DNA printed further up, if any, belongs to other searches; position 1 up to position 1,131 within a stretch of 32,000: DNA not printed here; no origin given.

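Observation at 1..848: IRED-like gene hidden at the window edge and absent from the ORF track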

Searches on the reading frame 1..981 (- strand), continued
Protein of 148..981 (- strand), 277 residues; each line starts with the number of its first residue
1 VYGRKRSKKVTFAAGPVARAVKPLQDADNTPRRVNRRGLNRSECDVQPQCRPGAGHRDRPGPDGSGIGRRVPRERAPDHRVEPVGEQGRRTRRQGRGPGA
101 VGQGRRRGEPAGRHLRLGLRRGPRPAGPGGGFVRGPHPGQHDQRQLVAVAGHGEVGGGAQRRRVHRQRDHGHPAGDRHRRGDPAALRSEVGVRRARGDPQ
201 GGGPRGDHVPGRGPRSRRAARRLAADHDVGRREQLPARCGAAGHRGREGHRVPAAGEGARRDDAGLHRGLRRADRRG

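Call 45: search_protein_families(library=ncbifam, proteins=[L004:11462-12991:+, L004:13377-15065:+, L004:15244-16431:+, L007:10918-11349:+], max_evalue=0.00001)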
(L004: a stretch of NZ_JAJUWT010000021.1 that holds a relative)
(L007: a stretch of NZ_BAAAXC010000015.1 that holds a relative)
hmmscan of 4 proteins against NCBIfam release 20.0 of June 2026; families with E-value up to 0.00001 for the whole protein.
L004:11462-12991:+ (509 aa): 22 families
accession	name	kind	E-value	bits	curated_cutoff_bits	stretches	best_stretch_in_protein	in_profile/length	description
TIGR03467.1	HpnE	equivalog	1.2e-12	47.9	283.05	1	61-106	1-46/430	hydroxysqualene dehydroxylase HpnE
TIGR02734.1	crtI_fam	subfamily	9.5e-12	44.3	238.1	1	61-125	1-63/504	phytoene desaturase family protein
NF005560.0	PRK07233.1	equivalog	6.4e-09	35.1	252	1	61-109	3-51/435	hypothetical protein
TIGR00031.1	UDP-GALP_mutase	equivalog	1.3e-08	34.3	303.75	1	59-104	2-47/378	UDP-galactopyranose mutase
NF045637.1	carotdesatCrtDProt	equivalog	1.4e-08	33.8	580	1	61-112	1-52/485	1-hydroxycarotenoid 3,4-desaturase CrtD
TIGR01372.1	soxA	subfamily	8.1e-08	30.5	1164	1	41-101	151-211/996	sarcosine oxidase subunit alpha family protein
TIGR03197.1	MnmC_Cterm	equivalog_domain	1.6e-07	30.7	174.2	0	60-94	1-35/400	FAD-dependent 5-carboxymethylaminomethyl-2-thiouridine(34) oxidoreductase MnmC1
NF008845.0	PRK11883.1-5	equivalog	1.8e-07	29.8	560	0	60-111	6-63/468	protoporphyrinogen oxidase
NF058655.1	CrtID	equivalog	2.2e-07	30.1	640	0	61-122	1-60/478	bifunctional phytoene desaturase/3,4-desaturase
NF053556.1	prodigi_MAP_PigB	equivalog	5.1e-07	28.5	850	1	44-104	140-198/659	prodigiosin MAP biosynthesis oxidoreductase PigB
NF005547.0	PRK07208.1-3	equivalog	8.7e-07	28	380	0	60-111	6-57/465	hypothetical protein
NF008841.0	PRK11883.1-1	equivalog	8.8e-07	28.2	517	0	61-110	6-58/453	protoporphyrinogen oxidase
NF009472.0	PRK12834.1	equivalog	9.4e-07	27.6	476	1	58-98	4-46/550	FAD-binding dehydrogenase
TIGR00562.1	proto_IX_ox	equivalog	1.3e-06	27.2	97.85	1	60-112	4-58/470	protoporphyrinogen oxidase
TIGR00275.1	TIGR00275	subfamily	1.7e-06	27.1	183.8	0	61-94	1-34/401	aminoacetone oxidase family FAD-binding enzyme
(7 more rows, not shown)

L004:13377-15065:+ (562 aa): 21 families
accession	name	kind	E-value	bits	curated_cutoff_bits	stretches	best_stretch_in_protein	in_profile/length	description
TIGR03467.1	HpnE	equivalog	1.4e-12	47.7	283.05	1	114-155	1-42/430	hydroxysqualene dehydroxylase HpnE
TIGR02734.1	crtI_fam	subfamily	7.1e-11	41.5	238.1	1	114-178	1-63/504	phytoene desaturase family protein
NF005560.0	PRK07233.1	equivalog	5e-09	35.5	252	0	114-162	3-51/435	hypothetical protein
TIGR00562.1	proto_IX_ox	equivalog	1e-08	34.2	97.85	1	113-165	4-58/470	protoporphyrinogen oxidase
TIGR00031.1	UDP-GALP_mutase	equivalog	1.6e-08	34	303.75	1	112-155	2-45/378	UDP-galactopyranose mutase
NF045637.1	carotdesatCrtDProt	equivalog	1.9e-07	30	580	1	114-165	1-52/485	1-hydroxycarotenoid 3,4-desaturase CrtD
NF053556.1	prodigi_MAP_PigB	equivalog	2.9e-07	29.3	850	1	96-154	139-195/659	prodigiosin MAP biosynthesis oxidoreductase PigB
NF005547.0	PRK07208.1-3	equivalog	3.3e-07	29.4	380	0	113-164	6-57/465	hypothetical protein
TIGR01372.1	soxA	subfamily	4.4e-07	28.1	1164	1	107-153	164-210/996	sarcosine oxidase subunit alpha family protein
TIGR03197.1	MnmC_Cterm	equivalog_domain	1e-06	28.1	174.2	0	113-147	1-35/400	FAD-dependent 5-carboxymethylaminomethyl-2-thiouridine(34) oxidoreductase MnmC1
NF058655.1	CrtID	equivalog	1e-06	27.9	640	0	114-174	1-59/478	bifunctional phytoene desaturase/3,4-desaturase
TIGR02032.1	GG-red-SF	subfamily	1.3e-06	28.3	158.8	1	112-145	1-34/297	geranylgeranyl reductase family protein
NF009472.0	PRK12834.1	equivalog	1.4e-06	27.1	476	1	111-151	4-46/550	FAD-binding dehydrogenase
TIGR02733.1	desat_CrtD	equivalog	2e-06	26.8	549.7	1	113-171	3-61/492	C-3',4' desaturase CrtD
NF008845.0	PRK11883.1-5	equivalog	2.5e-06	26.1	560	0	113-164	6-63/468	protoporphyrinogen oxidase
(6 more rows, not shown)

L004:15244-16431:+ (395 aa): 9 families
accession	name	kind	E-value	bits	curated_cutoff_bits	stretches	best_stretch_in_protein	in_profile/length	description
NF041177.1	Cyp119_Thmprot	equivalog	2.6e-62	210.7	680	1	16-367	2-343/368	cytochrome P450 Cyp119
TIGR04515.1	P450_rel_GT_act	subfamily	3.2e-43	148.6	343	1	42-368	59-363/386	P450-derived glycosyltransferase activator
TIGR04538.1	P450_cycloAA_1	subfamily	7.8e-42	143.5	500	1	18-369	14-371/395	cytochrome P450, cyclodipeptide synthase-associated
NF045816.1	PentlenlactSyn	equivalog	2.9e-41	141.5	700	1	72-379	78-382/396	pentalenolactone synthase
NF041802.1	P450_SolI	exception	8.5e-37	126.6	850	1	76-369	108-400/424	solanimycin biosynthesis cytochrome P450 SolI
TIGR04458.1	CYP450_TxtE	equivalog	2.7e-32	111.9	500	1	69-392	76-401/403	4-nitrotryptophan synthase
NF050147.1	aminopyruv_ApyO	equivalog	1.2e-21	76.9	525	1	36-378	39-406/444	RiPP biosynthesis cytochrome P450 ApyO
NF045812.1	PentlenOxigase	equivalog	1e-13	51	800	1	198-393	216-437/444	pentalenene oxygenase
NF051859.1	AlbFlvMonOxTrpSyn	equivalog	2.3e-09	36.4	700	1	201-328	237-382/457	bifunctional albaflavenone monooxygenase/terpene synthase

L007:10918-11349:+ (143 aa): 3 families
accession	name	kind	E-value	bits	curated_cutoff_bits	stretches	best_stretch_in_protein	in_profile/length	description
TIGR03618.1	Rv1155_F420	subfamily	8.8e-39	132.6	79.05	1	9-139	2-127/127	TIGR03618 family F420-dependent PPOX class oxidoreductase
TIGR03668.1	Rv0121_F420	hypoth_equivalog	1.3e-07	31.8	119.15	1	5-106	2-118/141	TIGR03668 family PPOX class F420-dependent oxidoreductase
TIGR04023.1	PPOX_MSMEG_5819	subfamily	7.9e-06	25.8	85.6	0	12-69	9-68/115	PPOX class F420-dependent oxidoreductase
